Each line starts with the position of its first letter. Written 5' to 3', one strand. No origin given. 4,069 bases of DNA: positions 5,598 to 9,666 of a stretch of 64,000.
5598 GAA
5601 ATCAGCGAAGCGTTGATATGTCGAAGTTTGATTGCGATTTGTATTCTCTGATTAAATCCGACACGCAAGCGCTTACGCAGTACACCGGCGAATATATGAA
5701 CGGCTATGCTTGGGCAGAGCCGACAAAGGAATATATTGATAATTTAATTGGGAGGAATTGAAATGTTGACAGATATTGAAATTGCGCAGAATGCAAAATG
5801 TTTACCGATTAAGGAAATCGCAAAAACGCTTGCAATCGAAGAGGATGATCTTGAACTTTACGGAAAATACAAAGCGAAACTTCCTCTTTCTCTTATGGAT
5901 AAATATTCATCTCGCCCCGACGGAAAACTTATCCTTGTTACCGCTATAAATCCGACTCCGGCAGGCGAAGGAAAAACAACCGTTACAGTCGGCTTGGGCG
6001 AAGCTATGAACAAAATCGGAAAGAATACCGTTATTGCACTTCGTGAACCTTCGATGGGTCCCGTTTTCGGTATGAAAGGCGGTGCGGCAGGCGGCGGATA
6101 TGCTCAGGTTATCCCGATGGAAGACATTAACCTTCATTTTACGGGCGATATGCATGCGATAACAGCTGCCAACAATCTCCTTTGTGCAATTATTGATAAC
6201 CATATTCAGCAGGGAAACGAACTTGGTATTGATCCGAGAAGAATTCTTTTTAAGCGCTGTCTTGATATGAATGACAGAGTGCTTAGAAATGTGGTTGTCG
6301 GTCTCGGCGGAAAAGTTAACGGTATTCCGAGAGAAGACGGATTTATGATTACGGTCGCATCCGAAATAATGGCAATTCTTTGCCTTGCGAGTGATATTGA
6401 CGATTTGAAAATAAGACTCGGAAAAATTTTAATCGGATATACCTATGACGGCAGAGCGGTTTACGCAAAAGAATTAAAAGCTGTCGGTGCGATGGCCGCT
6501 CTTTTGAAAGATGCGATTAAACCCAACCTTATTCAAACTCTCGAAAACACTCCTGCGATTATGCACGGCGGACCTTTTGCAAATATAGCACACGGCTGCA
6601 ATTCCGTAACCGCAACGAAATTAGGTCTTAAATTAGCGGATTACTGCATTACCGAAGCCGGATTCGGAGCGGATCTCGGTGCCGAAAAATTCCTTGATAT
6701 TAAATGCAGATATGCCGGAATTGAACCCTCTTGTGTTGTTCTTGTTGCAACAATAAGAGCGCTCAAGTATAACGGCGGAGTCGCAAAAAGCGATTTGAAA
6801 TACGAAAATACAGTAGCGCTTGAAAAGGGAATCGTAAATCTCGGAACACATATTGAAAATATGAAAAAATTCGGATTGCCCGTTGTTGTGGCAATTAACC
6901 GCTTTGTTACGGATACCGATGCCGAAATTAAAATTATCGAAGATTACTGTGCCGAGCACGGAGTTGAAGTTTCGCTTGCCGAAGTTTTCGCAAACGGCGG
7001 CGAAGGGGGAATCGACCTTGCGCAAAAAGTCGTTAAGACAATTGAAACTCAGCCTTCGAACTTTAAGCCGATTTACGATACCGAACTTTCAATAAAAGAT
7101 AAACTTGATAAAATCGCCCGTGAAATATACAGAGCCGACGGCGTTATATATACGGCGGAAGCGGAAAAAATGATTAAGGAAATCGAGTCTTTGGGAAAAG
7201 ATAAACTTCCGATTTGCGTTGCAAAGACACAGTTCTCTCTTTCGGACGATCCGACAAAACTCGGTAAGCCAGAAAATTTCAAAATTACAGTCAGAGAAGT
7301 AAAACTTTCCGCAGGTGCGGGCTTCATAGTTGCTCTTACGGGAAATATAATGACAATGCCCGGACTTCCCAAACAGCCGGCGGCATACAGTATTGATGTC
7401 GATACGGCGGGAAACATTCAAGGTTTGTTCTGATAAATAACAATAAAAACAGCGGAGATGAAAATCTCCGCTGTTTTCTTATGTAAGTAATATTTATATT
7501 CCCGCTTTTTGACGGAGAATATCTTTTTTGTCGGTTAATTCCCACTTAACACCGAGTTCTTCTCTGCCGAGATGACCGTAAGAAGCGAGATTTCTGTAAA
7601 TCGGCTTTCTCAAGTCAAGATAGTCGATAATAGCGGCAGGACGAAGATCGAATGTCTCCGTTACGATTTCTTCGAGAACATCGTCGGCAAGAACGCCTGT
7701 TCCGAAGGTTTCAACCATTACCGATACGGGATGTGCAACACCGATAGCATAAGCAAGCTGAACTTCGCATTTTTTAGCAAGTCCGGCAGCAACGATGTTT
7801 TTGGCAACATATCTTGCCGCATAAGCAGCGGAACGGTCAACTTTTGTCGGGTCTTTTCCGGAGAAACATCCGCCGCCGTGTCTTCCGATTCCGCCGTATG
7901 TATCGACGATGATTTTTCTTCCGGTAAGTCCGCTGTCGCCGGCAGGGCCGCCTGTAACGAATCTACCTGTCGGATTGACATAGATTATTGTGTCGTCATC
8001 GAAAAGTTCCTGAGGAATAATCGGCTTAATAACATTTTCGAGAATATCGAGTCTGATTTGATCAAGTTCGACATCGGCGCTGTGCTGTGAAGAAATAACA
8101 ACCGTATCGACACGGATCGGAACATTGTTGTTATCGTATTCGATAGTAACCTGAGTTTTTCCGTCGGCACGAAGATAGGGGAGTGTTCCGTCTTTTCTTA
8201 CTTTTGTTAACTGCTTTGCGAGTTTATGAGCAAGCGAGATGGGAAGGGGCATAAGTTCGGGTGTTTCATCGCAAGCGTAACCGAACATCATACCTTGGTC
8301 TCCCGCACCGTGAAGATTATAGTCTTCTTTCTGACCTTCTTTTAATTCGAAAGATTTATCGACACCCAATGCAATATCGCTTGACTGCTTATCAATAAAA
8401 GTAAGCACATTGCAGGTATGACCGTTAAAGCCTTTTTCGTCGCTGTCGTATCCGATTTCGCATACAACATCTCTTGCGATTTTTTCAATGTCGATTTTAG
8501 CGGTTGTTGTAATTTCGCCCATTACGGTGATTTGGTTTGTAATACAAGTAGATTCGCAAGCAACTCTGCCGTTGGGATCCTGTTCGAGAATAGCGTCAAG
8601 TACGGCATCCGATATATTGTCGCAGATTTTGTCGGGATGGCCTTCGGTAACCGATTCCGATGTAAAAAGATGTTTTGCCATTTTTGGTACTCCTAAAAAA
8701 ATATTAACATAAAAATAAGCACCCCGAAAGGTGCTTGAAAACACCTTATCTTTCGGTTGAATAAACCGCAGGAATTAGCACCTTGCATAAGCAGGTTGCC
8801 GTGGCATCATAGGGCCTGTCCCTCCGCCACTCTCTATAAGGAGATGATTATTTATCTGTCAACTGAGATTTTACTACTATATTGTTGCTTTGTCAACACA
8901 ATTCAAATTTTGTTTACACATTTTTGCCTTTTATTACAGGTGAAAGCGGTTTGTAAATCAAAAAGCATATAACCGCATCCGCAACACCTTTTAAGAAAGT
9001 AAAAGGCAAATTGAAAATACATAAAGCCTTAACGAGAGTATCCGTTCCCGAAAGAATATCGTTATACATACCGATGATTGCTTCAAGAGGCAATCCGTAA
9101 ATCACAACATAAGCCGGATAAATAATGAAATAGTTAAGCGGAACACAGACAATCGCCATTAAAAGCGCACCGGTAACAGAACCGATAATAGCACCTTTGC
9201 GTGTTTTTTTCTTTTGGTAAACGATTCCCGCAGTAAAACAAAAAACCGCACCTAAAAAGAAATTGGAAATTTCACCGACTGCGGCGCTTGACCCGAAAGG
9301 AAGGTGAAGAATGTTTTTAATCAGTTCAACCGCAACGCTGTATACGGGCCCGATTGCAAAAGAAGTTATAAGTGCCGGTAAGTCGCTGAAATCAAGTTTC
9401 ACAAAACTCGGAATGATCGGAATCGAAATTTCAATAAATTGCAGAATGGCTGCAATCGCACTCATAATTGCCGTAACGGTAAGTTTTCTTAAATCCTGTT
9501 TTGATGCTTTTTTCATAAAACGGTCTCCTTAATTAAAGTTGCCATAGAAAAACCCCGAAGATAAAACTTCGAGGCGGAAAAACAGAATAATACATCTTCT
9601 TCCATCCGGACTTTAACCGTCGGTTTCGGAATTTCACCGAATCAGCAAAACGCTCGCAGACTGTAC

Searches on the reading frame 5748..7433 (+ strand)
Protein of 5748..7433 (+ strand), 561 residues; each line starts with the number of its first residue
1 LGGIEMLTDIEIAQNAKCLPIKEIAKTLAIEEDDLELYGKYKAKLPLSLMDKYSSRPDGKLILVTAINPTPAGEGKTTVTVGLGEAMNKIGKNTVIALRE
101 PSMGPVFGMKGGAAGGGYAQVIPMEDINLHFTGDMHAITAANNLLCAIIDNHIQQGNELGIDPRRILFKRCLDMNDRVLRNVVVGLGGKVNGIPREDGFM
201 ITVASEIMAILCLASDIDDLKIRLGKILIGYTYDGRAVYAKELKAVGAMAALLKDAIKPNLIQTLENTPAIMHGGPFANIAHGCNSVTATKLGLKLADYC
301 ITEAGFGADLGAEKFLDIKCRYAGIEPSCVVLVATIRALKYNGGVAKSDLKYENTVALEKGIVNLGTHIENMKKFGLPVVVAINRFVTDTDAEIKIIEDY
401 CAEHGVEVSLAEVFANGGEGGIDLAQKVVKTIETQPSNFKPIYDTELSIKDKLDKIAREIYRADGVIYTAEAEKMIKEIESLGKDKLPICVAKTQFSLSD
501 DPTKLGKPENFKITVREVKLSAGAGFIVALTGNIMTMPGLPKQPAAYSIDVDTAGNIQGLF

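Call 87: search_protein_families(library=pfam, proteins=[window:5748-7433:+], max_evalue=0.00001)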
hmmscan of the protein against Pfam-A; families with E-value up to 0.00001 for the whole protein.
window:5748-7433:+ (561 aa): 1 family
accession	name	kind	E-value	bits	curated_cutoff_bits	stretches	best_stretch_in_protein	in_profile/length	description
PF01268.25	FTHFS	-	3.9e-277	920.4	27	1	8-561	2-556/556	Formate--tetrahydrofolate ligase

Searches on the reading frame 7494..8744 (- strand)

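Call 87: search_protein_families(library=pfam, proteins=[window:7494-8744:-], max_evalue=0.00001)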
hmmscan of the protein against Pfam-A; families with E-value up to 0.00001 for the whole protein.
window:7494-8744:- (416 aa): 3 families
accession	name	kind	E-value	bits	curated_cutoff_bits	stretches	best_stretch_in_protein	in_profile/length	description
PF02773.21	S-AdoMet_synt_C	-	1.3e-67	226.4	25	1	265-402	2-137/138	S-adenosylmethionine synthetase, C-terminal domain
PF02772.21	S-AdoMet_synt_M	-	4.5e-52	175.7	29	1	145-262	2-120/120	S-adenosylmethionine synthetase, central domain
PF00438.25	S-AdoMet_synt_N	-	4e-42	143.2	33.1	1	25-121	2-98/99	S-adenosylmethionine synthetase, N-terminal domain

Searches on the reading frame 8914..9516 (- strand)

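Call 103: search_protein_families(library=pfam, proteins=[window:8914-9516:-], max_evalue=0.00001)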
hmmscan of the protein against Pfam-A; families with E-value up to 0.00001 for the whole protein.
window:8914-9516:- (200 aa): 3 families
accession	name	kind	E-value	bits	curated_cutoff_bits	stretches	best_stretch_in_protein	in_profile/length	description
PF12822.12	ECF_trnsprt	-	1.8e-31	109.9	30.7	1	10-188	1-169/169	ECF transporter, substrate-specific component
PF09515.15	Thia_YuaJ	-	2.9e-06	28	25.8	1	13-141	2-133/177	Thiamine transporter protein (Thia_YuaJ)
PF07456.16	Hpre_diP_synt_I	-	8.8e-06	26.2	30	0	18-157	1-141/147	Heptaprenyl diphosphate synthase component I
